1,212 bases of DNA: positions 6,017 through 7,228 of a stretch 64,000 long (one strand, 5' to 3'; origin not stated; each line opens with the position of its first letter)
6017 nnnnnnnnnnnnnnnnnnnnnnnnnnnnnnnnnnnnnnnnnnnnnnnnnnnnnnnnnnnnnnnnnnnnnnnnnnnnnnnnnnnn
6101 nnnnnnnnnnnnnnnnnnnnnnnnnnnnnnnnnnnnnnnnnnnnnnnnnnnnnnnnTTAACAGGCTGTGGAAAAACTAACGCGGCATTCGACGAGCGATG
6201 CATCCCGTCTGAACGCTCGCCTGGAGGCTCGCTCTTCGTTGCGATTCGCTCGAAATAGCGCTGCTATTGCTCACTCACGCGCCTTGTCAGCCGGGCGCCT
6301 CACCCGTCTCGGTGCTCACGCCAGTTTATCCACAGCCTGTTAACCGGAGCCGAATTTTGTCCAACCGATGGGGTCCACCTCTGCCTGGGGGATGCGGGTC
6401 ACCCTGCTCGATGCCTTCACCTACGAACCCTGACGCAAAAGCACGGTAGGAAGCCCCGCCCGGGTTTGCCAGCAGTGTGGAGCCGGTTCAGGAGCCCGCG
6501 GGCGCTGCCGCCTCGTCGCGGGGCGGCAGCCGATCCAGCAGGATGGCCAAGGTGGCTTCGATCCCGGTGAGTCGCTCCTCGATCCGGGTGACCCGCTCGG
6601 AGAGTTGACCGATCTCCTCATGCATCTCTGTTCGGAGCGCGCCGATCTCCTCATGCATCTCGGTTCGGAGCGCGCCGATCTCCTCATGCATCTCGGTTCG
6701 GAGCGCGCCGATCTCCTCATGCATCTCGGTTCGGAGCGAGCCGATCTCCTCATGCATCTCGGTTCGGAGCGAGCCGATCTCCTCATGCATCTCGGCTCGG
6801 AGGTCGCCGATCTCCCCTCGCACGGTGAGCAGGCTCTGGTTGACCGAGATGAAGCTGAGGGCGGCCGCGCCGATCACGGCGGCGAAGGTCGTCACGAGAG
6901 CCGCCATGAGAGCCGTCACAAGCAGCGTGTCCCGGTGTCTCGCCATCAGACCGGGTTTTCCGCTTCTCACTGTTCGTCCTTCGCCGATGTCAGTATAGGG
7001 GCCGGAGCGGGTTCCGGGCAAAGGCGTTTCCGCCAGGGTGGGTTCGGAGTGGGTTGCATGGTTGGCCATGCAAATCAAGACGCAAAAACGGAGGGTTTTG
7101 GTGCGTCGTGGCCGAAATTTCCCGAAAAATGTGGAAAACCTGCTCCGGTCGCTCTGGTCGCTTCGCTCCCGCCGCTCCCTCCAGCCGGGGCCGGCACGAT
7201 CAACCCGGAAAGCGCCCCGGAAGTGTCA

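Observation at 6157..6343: MITE-like element (179-bp core, 20-bp perfect terminal inverted repeats, TTAA flanks) present in two copies; one copy disrupts a gene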

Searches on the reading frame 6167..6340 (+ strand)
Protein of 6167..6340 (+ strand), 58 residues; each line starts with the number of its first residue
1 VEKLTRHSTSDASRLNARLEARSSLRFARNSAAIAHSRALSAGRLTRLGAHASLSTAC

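Call 58: find_homologous_proteins(query=window:6167-6340:+, max_evalue=10)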
Query seq(58 aa) (58 aa): 1 proteins with E <= 10 among 1 candidates.
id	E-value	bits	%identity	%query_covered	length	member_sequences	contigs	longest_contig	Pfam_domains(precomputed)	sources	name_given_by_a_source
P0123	1.0e-1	30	48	86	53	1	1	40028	-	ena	-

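Call 59: find_encoding_contigs(protein=P0123, flank=10000, max_places=3)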
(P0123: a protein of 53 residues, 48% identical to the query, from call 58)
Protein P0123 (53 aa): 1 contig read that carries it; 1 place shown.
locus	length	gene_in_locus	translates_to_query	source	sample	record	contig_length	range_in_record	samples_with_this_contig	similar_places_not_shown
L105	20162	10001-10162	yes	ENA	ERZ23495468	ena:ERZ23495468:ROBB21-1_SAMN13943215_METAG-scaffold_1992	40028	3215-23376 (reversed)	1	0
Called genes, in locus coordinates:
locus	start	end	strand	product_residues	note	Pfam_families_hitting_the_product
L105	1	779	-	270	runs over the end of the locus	PF20240:DUF6597, PF00165:HTH_AraC (faint), PF12833:HTH_18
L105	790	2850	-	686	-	PF20091:Abhydrolase_10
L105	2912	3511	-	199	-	-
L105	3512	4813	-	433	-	PF03952:Enolase_N, PF00113:Enolase_C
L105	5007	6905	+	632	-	PF13620:CarboxypepD_reg, PF00593:TonB_dep_Rec_b-barrel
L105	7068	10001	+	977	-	PF01590:GAF (faint), PF13492:GAF_3 (weak), PF00989:PAS, PF08448:PAS_4, PF13426:PAS_9 (weak), PF00512:HisKA, PF02518:HATPase_c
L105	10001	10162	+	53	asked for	-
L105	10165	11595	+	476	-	PF00072:Response_reg, PF13191:AAA_16 (faint), PF00158:Sigma54_activat, PF14532:Sigma54_activ_2, PF07724:AAA_2 (weak), PF07728:AAA_5, PF25601:AAA_lid_14, PF02954:HTH_8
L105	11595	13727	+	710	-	PF13432:TPR_16 (faint), PF20094:GWxTD_dom, PF07719:TPR_2 (faint), PF13414:TPR_11 (faint), PF13428:TPR_14 (faint), PF00515:TPR_1 (faint), PF13181:TPR_8 (faint), PF13424:TPR_12 (weak), +1 more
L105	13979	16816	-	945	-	PF13620:CarboxypepD_reg, PF07715:Plug (weak), PF25183:OMP_b-brl_4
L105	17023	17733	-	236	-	PF00520:Ion_trans, PF07885:Ion_trans_2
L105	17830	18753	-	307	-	PF07510:GmrSD_C, PF05901:Excalibur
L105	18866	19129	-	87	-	-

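Call 76: search_protein_representatives(alignment_id=A6)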
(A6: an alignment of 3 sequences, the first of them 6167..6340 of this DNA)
Query: 3 sequences, 58 profile positions. Proteins with E-value up to 0.001 (for the whole library): 102; up to 1e-10: 39; up to 1e-30: 2. The best 102 are listed.
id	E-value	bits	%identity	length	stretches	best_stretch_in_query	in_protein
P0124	2.0e-44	165.6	-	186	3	1-58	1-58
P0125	3.1e-37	142.6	-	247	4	1-58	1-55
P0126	2.9e-27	110.6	-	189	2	1-57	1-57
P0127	2.1e-19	85.5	-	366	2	5-58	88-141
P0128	5.4e-19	84.1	-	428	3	22-58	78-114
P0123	4.1e-17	78.1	-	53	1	1-58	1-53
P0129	1.3e-16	76.5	-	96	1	2-58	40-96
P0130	2.1e-16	75.8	-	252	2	1-58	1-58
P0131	3.6e-16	75.1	-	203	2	8-52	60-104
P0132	1.8e-15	72.9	-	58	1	1-58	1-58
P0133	2.9e-15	72.2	-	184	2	21-52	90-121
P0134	3.4e-15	72.0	-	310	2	3-58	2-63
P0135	5.5e-15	71.3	-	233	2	3-47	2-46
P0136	9.7e-15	70.5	-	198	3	22-50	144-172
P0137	3.1e-14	68.9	-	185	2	3-58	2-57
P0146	8.9e-13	64.2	-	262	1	3-58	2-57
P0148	1.7e-12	63.4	-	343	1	2-58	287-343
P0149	2.2e-12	63.0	-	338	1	5-58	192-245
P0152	2.7e-12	62.7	-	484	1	2-57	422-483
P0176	6.7e-08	48.6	-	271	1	5-46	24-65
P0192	2.0e-06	43.9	-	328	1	3-43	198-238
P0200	3.0e-05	40.1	-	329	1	5-43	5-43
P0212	2.2e-04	37.4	-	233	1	8-47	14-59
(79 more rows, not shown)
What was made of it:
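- A profile of the element's spurious ORF finds 102 cluster representatives at E <= 1e-3, many with 2-4 units per ORF (call 76).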

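Call 79: find_encoding_contigs(protein=P0124, flank=10000, max_places=4)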
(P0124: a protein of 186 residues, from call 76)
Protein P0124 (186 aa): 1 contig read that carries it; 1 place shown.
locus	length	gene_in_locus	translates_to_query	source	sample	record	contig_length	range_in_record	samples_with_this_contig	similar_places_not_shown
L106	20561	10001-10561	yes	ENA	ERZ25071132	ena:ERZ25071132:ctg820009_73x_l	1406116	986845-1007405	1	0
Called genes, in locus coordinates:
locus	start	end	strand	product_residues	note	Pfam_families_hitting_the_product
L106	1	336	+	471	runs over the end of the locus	PF02874:ATP-synt_ab_N, PF00006:ATP-synt_ab, PF22919:ATP-synt_VA_C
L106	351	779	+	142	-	PF02823:ATP-synt_DE_N, PF00401:ATP-synt_DE (faint)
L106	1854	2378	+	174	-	-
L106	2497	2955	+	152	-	-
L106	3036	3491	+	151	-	-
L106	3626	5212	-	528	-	PF00884:Sulfatase, PF01663:Phosphodiest (faint), PF16347:SGSH_C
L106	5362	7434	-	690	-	PF03190:Thioredox_DsbH, PF13899:Thioredoxin_7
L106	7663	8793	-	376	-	PF00108:Thiolase_N (weak), PF08545:ACP_syn_III, PF08541:ACP_syn_III_C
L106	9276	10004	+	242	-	PF00702:Hydrolase (weak), PF08282:Hydrolase_3 (faint), PF12710:HAD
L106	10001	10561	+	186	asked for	-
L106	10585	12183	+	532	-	PF09861:Lar_N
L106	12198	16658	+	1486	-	PF07993:NAD_binding_4, PF00501:AMP-binding, PF13193:AMP-binding_C (weak), PF00550:PP-binding, PF01553:Acyltransferase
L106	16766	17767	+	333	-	PF01370:Epimerase, PF02719:Polysacc_synt_2 (faint), PF05368:NmrA, PF01073:3Beta_HSD, PF13460:NAD_binding_10, PF16363:GDP_Man_Dehyd, PF07993:NAD_binding_4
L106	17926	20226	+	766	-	PF22422:MGH1-like_GH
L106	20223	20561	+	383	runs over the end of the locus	PF00005:ABC_tran, PF13304:AAA_21 (faint), PF08402:TOBE_2 (weak)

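Call 81: find_encoding_contigs(protein=P0127, flank=10000, max_places=4)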
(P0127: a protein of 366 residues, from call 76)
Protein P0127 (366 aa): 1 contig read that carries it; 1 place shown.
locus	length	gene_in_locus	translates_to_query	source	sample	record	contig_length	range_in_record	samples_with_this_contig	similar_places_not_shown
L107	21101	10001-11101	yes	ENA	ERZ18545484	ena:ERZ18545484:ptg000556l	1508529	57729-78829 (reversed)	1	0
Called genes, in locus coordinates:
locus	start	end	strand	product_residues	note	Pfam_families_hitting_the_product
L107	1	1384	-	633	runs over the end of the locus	PF00672:HAMP, PF07228:SpoIIE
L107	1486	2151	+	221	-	-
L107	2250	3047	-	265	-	PF01695:IstB_IS21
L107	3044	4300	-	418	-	PF22483:Mu-transpos_C_2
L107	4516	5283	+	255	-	-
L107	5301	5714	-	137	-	PF04977:DivIC (weak)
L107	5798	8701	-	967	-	PF00133:tRNA-synt_1, PF09334:tRNA-synt_1g, PF13603:tRNA-synt_1_2 (faint), PF08264:Anticodon_1, PF10458:Val_tRNA-synt_C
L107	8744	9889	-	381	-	PF00438:S-AdoMet_synt_N, PF02772:S-AdoMet_synt_M, PF02773:S-AdoMet_synt_C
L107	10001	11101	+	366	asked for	-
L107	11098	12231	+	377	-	PF00483:NTP_transferase, PF12804:NTP_transf_3, PF00132:Hexapep (weak), PF25084:LbH_EIF2B (faint), PF25087:GMPPB_C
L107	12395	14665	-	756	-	PF03739:LptF_LptG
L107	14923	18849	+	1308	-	PF02463:SMC_N, PF13175:AAA_15 (weak), PF13304:AAA_21 (faint), PF13476:AAA_23, PF02463:SMC_N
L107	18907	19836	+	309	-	PF00483:NTP_transferase, PF12804:NTP_transf_3, PF24894:Hexapep_GlmU (weak), PF25084:LbH_EIF2B (weak), PF25087:GMPPB_C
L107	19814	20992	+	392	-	PF01636:APH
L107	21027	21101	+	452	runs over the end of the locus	PF01336:tRNA_anti-codon, PF00152:tRNA-synt_2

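Call 82: find_encoding_contigs(protein=P0128, flank=10000, max_places=4)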
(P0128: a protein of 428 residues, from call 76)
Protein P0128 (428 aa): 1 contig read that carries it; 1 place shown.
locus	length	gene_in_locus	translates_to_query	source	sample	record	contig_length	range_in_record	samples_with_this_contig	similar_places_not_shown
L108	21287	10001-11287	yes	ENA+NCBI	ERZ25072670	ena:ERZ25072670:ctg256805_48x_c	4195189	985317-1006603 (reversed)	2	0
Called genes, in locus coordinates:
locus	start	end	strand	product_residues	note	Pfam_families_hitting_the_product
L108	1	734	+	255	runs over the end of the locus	PF17820:PDZ_6 (weak)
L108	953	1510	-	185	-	PF04977:DivIC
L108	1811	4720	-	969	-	PF00133:tRNA-synt_1, PF09334:tRNA-synt_1g, PF13603:tRNA-synt_1_2 (weak), PF08264:Anticodon_1, PF10458:Val_tRNA-synt_C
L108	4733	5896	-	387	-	PF00438:S-AdoMet_synt_N, PF02772:S-AdoMet_synt_M, PF02773:S-AdoMet_synt_C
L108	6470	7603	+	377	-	PF00483:NTP_transferase, PF12804:NTP_transf_3, PF00132:Hexapep (weak), PF25087:GMPPB_C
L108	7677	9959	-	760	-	PF03739:LptF_LptG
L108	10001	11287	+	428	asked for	-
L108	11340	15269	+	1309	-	PF02463:SMC_N, PF13175:AAA_15 (weak), PF13304:AAA_21 (faint), PF13476:AAA_23, PF02463:SMC_N, PF06470:SMC_hinge (faint)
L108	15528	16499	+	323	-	PF00483:NTP_transferase, PF12804:NTP_transf_3, PF25087:GMPPB_C (weak)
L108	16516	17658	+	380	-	PF01636:APH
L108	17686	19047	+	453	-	PF01336:tRNA_anti-codon, PF00152:tRNA-synt_2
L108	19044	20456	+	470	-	PF00919:UPF0004, PF04055:Radical_SAM, PF01938:TRAM, PF18693:TRAM_2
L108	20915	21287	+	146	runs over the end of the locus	PF02576:RimP_N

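Call 88: find_encoding_contigs(protein=P0125, flank=10000, max_places=4)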
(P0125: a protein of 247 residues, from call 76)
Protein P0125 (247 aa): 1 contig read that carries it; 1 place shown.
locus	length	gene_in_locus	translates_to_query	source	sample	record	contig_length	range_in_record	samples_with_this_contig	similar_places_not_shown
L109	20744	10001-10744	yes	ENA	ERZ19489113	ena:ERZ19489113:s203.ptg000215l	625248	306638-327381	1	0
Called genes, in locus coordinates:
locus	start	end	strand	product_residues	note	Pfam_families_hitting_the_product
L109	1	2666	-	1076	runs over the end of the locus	PF12705:PDDEXK_1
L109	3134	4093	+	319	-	PF03706:LPG_synthase_TM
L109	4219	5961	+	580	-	PF13176:TPR_7 (faint), PF13428:TPR_14 (faint), PF13414:TPR_11 (faint), PF14559:TPR_19 (faint), PF21033:RMD1-3 (faint), PF13431:TPR_17 (faint), PF13424:TPR_12 (weak), PF13432:TPR_16 (weak), +4 more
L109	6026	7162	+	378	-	PF04389:Peptidase_M28 (weak), PF01546:Peptidase_M20, PF07687:M20_dimer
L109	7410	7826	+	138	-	-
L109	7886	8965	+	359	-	PF07494:Reg_prop (faint), PF01436:NHL (faint), PF08450:SGL (faint)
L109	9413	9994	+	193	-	PF00702:Hydrolase, PF13419:HAD_2 (weak)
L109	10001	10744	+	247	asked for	PF20528:DUF6743 (faint)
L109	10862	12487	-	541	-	PF23571:GH3_M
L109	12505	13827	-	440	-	-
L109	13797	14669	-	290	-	PF00487:FA_desaturase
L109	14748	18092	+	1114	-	PF02012:BNR (faint), PF15902:Sortilin-Vps10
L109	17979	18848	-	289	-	-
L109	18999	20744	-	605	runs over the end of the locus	PF05960:DUF885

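Call 89: find_encoding_contigs(protein=P0130, flank=10000, max_places=4)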
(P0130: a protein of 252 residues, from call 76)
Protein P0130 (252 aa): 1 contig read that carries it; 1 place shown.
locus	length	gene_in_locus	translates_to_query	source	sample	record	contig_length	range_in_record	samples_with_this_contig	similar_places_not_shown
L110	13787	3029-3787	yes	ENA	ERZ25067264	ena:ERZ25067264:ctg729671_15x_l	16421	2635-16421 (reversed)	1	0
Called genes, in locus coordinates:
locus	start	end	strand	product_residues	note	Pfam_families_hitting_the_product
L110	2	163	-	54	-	?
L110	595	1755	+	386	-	PF09995:MPAB_Lcp_cat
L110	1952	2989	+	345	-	PF00494:SQS_PSY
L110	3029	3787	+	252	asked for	-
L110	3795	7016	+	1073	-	PF12705:PDDEXK_1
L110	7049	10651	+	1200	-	PF00580:UvrD-helicase, PF13245:AAA_19, PF13361:UvrD_C, PF13538:UvrD_C_2 (faint), PF12705:PDDEXK_1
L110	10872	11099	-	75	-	-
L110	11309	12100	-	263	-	PF00106:adh_short, PF08659:KR, PF13561:adh_short_C2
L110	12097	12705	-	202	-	-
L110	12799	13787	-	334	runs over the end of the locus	PF01436:NHL (faint), PF17170:DUF5128 (weak)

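Call 109: search_protein_families(library=pfam, max_evalue=0.01, proteins=[P0200, P0134, P0146, P0176, P0212, P0135, P0152, P0148, P0149, P0192])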
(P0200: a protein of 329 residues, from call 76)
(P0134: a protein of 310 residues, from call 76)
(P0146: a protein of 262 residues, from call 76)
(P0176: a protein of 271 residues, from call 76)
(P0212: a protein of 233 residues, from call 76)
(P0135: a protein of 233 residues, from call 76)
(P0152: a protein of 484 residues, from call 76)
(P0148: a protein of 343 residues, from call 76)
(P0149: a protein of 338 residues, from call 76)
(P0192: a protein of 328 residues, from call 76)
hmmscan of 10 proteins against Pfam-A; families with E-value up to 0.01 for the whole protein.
P0200 (329 aa): 0 families

P0134 (310 aa): 0 families

P0146 (262 aa): 0 families

P0176 (271 aa): 0 families

P0212 (233 aa): 0 families

P0135 (233 aa): 0 families

P0152 (484 aa): 6 families
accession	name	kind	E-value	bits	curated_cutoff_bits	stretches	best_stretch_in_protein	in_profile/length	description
PF03764.24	EFG_IV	-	1.1e-40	138.6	24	1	195-312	1-120/121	Elongation factor G, domain IV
PF14492.12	EFG_III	-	3e-30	104.5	27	1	120-193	1-74/75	Elongation Factor G, domain III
PF22042.2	EF-G_D2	-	6.4e-18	65.1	27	1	25-108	1-83/84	Elongation factor G domain 2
PF03144.31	GTP_EFTU_D2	-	1.5e-17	64.2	30.3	1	40-107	1-73/73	Elongation factor Tu domain 2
PF00679.30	EFG_C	-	7.3e-13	48.8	27.9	1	316-366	2-53/89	Elongation factor G C-terminus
PF16658.11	RF3_C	-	0.00079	19.7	40.1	1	127-206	13-92/132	Class II release factor RF3, C-terminal domain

P0148 (343 aa): 1 family
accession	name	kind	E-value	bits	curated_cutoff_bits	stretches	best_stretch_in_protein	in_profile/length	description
PF00975.26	Thioesterase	-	4.3e-13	50.4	26.4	1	57-132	29-105/226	Thioesterase domain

P0149 (338 aa): 0 families

P0192 (328 aa): 0 families
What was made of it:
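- Tried and rejected: Ten long proteins carrying the element's ORF have no transposase domains (call 109).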

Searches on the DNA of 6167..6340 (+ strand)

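Call 104: search_rna_families(source=L106, threshold=evalue, max_evalue=0.5)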
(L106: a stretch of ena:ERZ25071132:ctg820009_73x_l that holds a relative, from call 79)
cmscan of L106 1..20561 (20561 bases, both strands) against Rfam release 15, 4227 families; matches with E-value up to 0.5: 0.
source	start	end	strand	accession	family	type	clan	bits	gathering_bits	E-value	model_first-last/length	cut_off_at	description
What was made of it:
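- On Any curated RNA family (Rfam 15): None at E <= 0.5 in L106 (call 104).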

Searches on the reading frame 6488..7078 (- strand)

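Call 14: search_protein_families(library=pfam, proteins=[window:6488-7078:-])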
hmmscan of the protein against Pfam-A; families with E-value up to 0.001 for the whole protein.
window:6488-7078:- (196 aa): 3 families
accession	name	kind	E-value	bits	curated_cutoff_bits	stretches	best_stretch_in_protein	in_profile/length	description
PF01442.23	Apolipoprotein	-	7.2e-08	32.8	90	1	86-190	42-147/190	Apolipoprotein A1/A4/E domain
PF04513.17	Baculo_PEP_C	-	2.1e-06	28.3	38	0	118-183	49-114/140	Baculovirus polyhedron envelope protein, PEP, C terminus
PF00038.26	Filament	-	0.00064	19.9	40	1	84-164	78-152/313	Intermediate filament protein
